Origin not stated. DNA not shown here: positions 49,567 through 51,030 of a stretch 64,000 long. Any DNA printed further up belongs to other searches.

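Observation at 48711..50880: Uncharacterised overlapping two-gene module (387-aa unknown plus zinc-ribbon/PD-(D/E)xK nuclease) in the cargo slot next to the integrase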

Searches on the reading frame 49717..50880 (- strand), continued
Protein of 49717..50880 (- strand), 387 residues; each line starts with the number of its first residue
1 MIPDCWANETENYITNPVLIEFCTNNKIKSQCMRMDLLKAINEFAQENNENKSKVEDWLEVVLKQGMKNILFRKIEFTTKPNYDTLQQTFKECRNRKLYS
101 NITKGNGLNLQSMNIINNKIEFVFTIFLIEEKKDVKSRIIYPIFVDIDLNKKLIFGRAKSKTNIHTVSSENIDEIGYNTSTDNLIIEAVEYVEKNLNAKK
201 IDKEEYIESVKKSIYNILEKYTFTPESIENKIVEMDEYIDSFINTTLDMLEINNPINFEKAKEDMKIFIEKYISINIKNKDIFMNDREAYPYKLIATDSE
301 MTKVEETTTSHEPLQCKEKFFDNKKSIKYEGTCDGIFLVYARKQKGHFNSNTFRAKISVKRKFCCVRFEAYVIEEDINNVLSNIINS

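Call 44: fold_search(model_id=the predicted structure, library=viral)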
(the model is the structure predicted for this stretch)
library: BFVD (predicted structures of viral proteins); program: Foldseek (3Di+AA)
matches with E <= 10: 851; with E <= 0.001: 0
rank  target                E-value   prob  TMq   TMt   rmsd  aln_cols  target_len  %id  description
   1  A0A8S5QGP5            1.8e-03  0.90  0.22  0.28  16.6       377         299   10  Uncharacterized protein [Siphoviridae sp. ctF6o6]
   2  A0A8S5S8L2            2.0e-03  0.80  0.22  0.25  18.0       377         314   10  Uncharacterized protein [Siphoviridae sp. ctylc9]
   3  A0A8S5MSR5            4.3e-03  0.90  0.28  0.36  13.6       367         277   13  Uncharacterized protein [Siphoviridae sp. ctD6g5]
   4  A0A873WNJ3            6.0e-03  0.98  0.35  0.36  10.9       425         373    8  Exonuclease [Providencia phage Kokobel1]
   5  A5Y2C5                7.4e-03  0.28  0.13  0.10  25.8       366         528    8  (no name in the UniProt tables at hand)
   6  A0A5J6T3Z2            9.8e-03  0.87  0.26  0.21   8.8       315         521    7  Exonuclease [Aeromonas phage vB_AhyS-A18P4]
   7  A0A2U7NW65            1.4e-02  0.90  0.30  0.34  10.9       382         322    8  (no name in the UniProt tables at hand)
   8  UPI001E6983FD         1.8e-02  0.08  0.10  0.09  21.1       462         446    6  (no name look-up for this kind of identifier)
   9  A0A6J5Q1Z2            2.3e-02  0.47  0.25  0.29  12.4       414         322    6  Uncharacterized protein [uncultured Caudovirales phage]
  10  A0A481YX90            2.7e-02  0.23  0.13  0.18  26.6       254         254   12  Uncharacterized protein [Marseillevirus LCMAC201]
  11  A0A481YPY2            3.8e-02  0.28  0.20  0.12  24.6       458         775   10  Uncharacterized protein (Fragment) [Iridovirus LCIVAC01]
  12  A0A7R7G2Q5            4.2e-02  0.93  0.13  0.48   6.8        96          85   14  (no name in the UniProt tables at hand)
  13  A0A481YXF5            4.2e-02  0.21  0.14  0.12  23.1       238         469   11  Uncharacterized protein [Marseillevirus LCMAC202]
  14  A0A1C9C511            5.0e-02  0.92  0.17  0.27   6.2       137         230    9  Putative TATA-box-binding protein [Heterosigma akashiwo virus 01]
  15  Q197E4                5.0e-02  0.11  0.13  0.06  23.0       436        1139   10  Uncharacterized protein 016R [Invertebrate iridescent virus 3]
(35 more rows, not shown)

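Call 54: find_encoding_contigs(protein=P0040, flank=10000, max_places=4)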
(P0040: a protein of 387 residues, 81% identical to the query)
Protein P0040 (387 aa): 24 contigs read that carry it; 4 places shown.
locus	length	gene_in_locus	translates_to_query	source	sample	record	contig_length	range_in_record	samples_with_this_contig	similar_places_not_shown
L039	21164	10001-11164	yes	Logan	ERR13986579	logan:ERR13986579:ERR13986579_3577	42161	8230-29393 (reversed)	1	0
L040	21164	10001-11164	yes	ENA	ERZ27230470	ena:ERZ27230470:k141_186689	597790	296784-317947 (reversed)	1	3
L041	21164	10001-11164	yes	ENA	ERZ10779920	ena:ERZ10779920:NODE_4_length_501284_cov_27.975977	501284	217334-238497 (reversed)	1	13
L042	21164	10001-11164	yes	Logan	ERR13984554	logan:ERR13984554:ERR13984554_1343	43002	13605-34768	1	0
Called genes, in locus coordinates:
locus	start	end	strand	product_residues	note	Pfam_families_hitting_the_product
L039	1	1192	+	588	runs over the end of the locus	PF00580:UvrD-helicase, PF13245:AAA_19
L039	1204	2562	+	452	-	PF07693:KAP_NTPase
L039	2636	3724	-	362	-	PF19553:DUF6076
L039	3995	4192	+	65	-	PF12728:HTH_17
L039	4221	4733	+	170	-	PF09681:Phage_rep_org_N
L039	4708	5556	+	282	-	PF01695:IstB_IS21, PF00308:Bac_DnaA, PF04851:ResIII (weak), PF20720:nSTAND3 (weak)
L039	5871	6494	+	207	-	-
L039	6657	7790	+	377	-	PF02086:MethyltransfD12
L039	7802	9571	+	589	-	PF09491:RE_AlwI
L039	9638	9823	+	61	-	PF24749:DUF7695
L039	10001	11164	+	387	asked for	-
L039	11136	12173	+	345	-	-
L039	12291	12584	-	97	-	-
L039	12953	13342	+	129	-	-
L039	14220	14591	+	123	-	PF10825:DUF2752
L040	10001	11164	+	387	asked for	-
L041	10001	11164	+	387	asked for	-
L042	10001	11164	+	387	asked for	-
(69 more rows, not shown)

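Call 63: search_protein_families(library=padloc, alignment_id=A2, max_evalue=0.05)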
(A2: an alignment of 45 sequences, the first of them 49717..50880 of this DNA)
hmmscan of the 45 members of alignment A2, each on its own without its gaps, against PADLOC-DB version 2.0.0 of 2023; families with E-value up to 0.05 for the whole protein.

A. member 1, window:49717-50880:- (387 aa): 0 families

B. families by the number of members that match (of 45 scanned): 5 families
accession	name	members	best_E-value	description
PDLC02437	BrxA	1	0.003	BrxA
PDLC00518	JetC1|JetC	1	0.0092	DUF3584 domain; MukB-like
PDLC02212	QatB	1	0.015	-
PDLC04072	PD-T4-9_C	1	0.024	-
PDLC04164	AriA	1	0.046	-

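Call 64: search_dna_similar(query=window:49717-50880:-, collection=phages, mode=protein, max_rows=25, max_evalue=0.001)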
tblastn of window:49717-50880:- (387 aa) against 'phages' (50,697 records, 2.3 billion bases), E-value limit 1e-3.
Records with a match: 5; places in all: 5; records where one place covers at least 80% of the query: 5.
Best place of each record, by identity: <60% 5.
By first word of the organism name: Coprococcus 2; Clostridium 2; Blautia 1.
By host as written in the record: Coprococcus sp. 2; Clostridium perfringens 5147-97 2; Blautia sp. 1.
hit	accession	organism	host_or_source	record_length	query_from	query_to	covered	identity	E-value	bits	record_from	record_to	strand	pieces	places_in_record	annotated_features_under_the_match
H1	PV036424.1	Coprococcus phage NatCom_10489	Coprococcus sp.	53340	2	387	100%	33.2%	5e-46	174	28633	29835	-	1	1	hypothetical protein (x2)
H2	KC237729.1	Clostridium phage vB_CpeS-CP51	Clostridium perfringens 5147-97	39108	2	385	99%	32.6%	2e-48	181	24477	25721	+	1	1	hypothetical protein (x2)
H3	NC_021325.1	Clostridium phage vB_CpeS-CP51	Clostridium perfringens 5147-97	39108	2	385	99%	32.6%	2e-48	181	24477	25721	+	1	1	hypothetical protein (x2)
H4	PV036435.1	Coprococcus phage NatCom_24345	Coprococcus sp.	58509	2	387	100%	32.4%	3e-47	178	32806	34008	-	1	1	hypothetical protein (x2)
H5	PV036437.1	Blautia phage NatCom_27009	Blautia sp.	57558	2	387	100%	31.1%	2e-46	176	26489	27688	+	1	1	hypothetical protein (x2)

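Call 65: search_dna_similar(query=window:49717-50880:-, collection=plasmids, mode=protein, max_rows=25, max_evalue=0.001)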
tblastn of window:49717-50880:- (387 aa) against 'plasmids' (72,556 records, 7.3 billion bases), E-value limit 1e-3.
No match.

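Call 66: get_annotated_region(hit=H3, flank=6000)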
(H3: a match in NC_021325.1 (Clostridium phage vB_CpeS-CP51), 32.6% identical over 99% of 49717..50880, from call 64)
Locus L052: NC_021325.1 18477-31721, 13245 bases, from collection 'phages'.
description: Clostridium phage vB_CpeS-CP51, complete genome.
organism: Clostridium phage vB_CpeS-CP51 (NCBI taxid 1305708)
taxonomy: Viruses; Duplodnaviria; Heunggongvirae; Uroviricota; Caudoviricetes
host: Clostridium perfringens 5147-97; source: -; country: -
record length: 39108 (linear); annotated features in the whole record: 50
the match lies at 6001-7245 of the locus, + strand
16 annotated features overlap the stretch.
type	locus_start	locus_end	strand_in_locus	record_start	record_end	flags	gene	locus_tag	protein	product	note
CDS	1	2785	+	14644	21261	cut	-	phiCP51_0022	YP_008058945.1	hypothetical protein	-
CDS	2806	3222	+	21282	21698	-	-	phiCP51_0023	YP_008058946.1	holin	-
CDS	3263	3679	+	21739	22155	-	-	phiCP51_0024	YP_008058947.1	hypothetical protein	-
CDS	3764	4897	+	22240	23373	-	-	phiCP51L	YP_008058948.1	amidase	-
CDS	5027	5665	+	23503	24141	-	-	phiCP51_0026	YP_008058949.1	PH domain-containing protein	-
CDS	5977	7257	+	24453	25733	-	-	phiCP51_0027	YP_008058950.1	hypothetical protein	-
CDS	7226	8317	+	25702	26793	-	-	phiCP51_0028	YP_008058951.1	hypothetical protein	-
CDS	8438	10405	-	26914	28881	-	-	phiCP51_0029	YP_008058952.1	integrase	-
CDS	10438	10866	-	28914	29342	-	-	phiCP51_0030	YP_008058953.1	metallo-protease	-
CDS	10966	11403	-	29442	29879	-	-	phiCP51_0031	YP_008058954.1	helix-turn-helix domain-containing protein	-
CDS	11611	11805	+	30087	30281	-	-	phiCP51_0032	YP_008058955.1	helix-turn-helix transcriptional regulator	-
CDS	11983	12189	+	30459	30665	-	-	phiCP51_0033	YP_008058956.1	hypothetical protein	-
CDS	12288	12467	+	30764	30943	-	-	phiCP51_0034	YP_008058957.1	hypothetical protein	-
CDS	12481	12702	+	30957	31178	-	-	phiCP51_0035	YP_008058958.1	hypothetical protein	-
CDS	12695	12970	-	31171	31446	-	-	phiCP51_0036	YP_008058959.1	hypothetical protein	-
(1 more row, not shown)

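Call 67: get_annotated_region(hit=H1, flank=5000)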
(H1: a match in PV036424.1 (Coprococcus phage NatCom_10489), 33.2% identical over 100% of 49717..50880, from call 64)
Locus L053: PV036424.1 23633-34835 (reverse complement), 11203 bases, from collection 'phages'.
description: Coprococcus phage NatCom_10489, complete genome.
organism: Coprococcus phage NatCom_10489 (NCBI taxid 3403521)
taxonomy: Viruses; Duplodnaviria; Heunggongvirae; Uroviricota; Caudoviricetes; Ca. Heliusvirales
host: Coprococcus sp.; source: human feces; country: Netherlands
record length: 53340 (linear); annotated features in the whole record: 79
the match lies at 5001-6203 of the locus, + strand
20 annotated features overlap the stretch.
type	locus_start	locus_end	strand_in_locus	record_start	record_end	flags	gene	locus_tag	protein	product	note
CDS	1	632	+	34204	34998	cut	-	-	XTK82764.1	hypothetical protein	-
CDS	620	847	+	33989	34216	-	-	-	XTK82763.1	hypothetical protein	-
CDS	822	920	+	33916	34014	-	-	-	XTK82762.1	hypothetical protein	-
CDS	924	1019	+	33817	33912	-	-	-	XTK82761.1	hypothetical protein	-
CDS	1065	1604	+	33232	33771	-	-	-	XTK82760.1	hypothetical protein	-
CDS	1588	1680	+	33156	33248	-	-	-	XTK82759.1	hypothetical protein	-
CDS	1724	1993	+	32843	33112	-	-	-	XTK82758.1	hypothetical protein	-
CDS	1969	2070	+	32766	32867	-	-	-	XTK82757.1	hypothetical protein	-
CDS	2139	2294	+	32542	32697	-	-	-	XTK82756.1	hypothetical protein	-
CDS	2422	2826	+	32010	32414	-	-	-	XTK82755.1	hypothetical protein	-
CDS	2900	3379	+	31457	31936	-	-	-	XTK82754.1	terminase small subunit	-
CDS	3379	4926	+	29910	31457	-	-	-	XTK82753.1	terminase large subunit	-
CDS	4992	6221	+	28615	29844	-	-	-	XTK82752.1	hypothetical protein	-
CDS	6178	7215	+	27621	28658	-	-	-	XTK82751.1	hypothetical protein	-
CDS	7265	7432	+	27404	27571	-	-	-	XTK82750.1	hypothetical protein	-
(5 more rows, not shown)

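Call 68: search_protein_families(library=pfam, alignment_id=A2, max_evalue=0.05)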
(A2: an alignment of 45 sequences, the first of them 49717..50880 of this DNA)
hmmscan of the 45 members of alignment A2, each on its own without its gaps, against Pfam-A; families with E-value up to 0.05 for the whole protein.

A. member 1, window:49717-50880:- (387 aa): 1 family
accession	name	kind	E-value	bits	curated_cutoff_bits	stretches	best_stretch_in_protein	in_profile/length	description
PF03997.17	VPS28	-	0.0067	16.7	24.5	0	185-242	7-62/188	VPS28 protein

B. families by the number of members that match (of 45 scanned): 26 families (the first 25 are shown)
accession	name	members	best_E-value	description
PF18953.6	SAP_new25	9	8.2e-06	SAP domain-containing new25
PF03776.19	MinE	4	0.022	Septum formation topological specificity factor MinE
PF02037.33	SAP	3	0.0028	SAP domain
PF14601.11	TFX_C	3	0.017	DNA_binding protein, TFX, C-term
PF20190.3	DUF6553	2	0.00067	Family of unknown function (DUF6553)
PF03997.17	VPS28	2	0.0018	VPS28 protein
PF09380.16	FERM_C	1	0.0012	FERM C-terminal PH-like domain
PF22215.1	MLKL_N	1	0.002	Mixed lineage kinase domain-like N-terminal domain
PF14528.11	LAGLIDADG_3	1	0.0034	LAGLIDADG-like domain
PF18146.6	CinA_KH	1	0.0082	Damage-inducible protein CinA KH domain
PF00977.27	His_biosynth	1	0.0097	Histidine biosynthesis protein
PF04659.18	Arch_fla_DE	1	0.014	Archaeal flagella protein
PF19200.6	MupG_N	1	0.016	6-phospho-N-acetylmuramidase, N-terminal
PF03804.19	DUF325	1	0.016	Viral proteins of unknown function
PF22809.1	DUF7014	1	0.017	Domain of unknown function (DUF7014)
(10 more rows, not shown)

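Call 70: search_solved_structures(query=A2, max_evalue=5)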
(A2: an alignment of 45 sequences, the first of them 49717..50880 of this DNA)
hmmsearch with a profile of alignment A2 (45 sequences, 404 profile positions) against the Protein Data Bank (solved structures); distinct sequences matched with E-value up to 5: 3.
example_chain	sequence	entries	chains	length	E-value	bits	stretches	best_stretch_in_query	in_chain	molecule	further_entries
1jjr_A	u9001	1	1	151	0.017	17.5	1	16-61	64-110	THYROID AUTOANTIGEN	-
2obd_A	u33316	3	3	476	0.72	12.1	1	223-271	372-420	Cholesteryl ester transfer protein | CETP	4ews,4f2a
5wg6_A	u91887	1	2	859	1.1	11.5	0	35-124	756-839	Histone-lysine N-methyltransferase EZH2,Polycomb protein SUZ12 (E.C.2.1.1.43) chimera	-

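Call 79: find_related_loci(query=A2, collection=viral_contigs, flank=5000)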
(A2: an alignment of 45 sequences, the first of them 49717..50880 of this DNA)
Query A2 (387 aa) in viral_contigs; peptide patterns used: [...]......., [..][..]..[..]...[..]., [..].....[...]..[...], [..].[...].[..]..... (x = any residue, [..] = any of these).
530 stretches matched a pattern; 35 encode a relative of the query (tblastn E <= 1e-3); 33 distinct loci.
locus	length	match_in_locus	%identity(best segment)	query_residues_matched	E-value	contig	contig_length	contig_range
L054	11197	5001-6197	36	2-386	2e-64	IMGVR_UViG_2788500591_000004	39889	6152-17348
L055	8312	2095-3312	36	2-387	2e-61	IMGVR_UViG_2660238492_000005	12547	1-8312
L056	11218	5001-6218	34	2-387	3e-59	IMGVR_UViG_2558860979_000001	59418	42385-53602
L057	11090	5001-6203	35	2-386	5e-58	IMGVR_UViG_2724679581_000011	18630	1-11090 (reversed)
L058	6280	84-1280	34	2-385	7e-57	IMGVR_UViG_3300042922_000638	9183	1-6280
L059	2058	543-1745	33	2-387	5e-55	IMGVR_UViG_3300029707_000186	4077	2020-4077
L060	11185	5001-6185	34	2-387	2e-51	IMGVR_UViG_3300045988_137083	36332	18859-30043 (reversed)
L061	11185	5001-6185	34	2-387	2e-51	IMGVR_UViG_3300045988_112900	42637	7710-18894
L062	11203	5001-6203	32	2-387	4e-51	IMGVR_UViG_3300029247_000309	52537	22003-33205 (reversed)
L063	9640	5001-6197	33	2-385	2e-50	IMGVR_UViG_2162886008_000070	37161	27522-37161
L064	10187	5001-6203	34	2-387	4e-49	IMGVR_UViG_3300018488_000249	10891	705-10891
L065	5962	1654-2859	32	2-387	4e-49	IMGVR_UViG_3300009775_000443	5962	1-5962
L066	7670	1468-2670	34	2-387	1e-48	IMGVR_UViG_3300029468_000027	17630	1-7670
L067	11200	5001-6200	33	2-387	1e-48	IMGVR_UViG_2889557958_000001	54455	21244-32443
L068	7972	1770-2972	29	2-387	1e-47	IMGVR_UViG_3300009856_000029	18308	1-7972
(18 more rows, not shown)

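Call 83: search_protein_families(library=pfam, alignment_id=A5, max_evalue=0.00001)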
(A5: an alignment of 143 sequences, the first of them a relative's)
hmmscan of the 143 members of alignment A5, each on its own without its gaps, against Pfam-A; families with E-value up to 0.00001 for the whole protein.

A. member 1, L001:5295-5945:+ (216 aa): 1 family
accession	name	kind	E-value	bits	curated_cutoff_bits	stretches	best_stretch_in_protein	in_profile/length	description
PF01520.23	Amidase_3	-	7.3e-23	81.9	27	1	3-170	1-173/174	N-acetylmuramoyl-L-alanine amidase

B. families by the number of members that match (of 143 scanned): 91 families (the first 25 are shown)
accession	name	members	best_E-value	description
PF04860.17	Phage_portal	5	7.7e-131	Phage portal protein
PF20441.4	TerL_nuclease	5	7.1e-51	Terminase large subunit, endonuclease domain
PF00574.28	CLP_protease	5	3.5e-36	Clp protease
PF05119.17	Terminase_4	5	4.1e-33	Phage terminase, small subunit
PF03354.21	TerL_ATPase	5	4.6e-22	Terminase large subunit, ATPase domain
PF02086.21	MethyltransfD12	4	7.3e-37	D12 class N6 adenine-specific DNA methyltransferase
PF01381.28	HTH_3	4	1.5e-11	Helix-turn-helix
PF01972.22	SDH_protease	4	3.6e-07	ClpP-like SDH-type serine proteinase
PF03592.21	Terminase_2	3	3e-44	Terminase small subunit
PF19127.6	Choline_bind_3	3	2.4e-27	Choline-binding repeat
PF10668.15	Phage_terminase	3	1.3e-25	Phage terminase small subunit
PF12844.13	HTH_19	3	2.8e-09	Helix-turn-helix domain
PF19553.4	DUF6076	2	3.4e-45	Family of unknown function (DUF6076)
PF00589.27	Phage_integrase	2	3e-43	Phage integrase family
PF00239.26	Resolvase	2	2.4e-36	Resolvase, N terminal domain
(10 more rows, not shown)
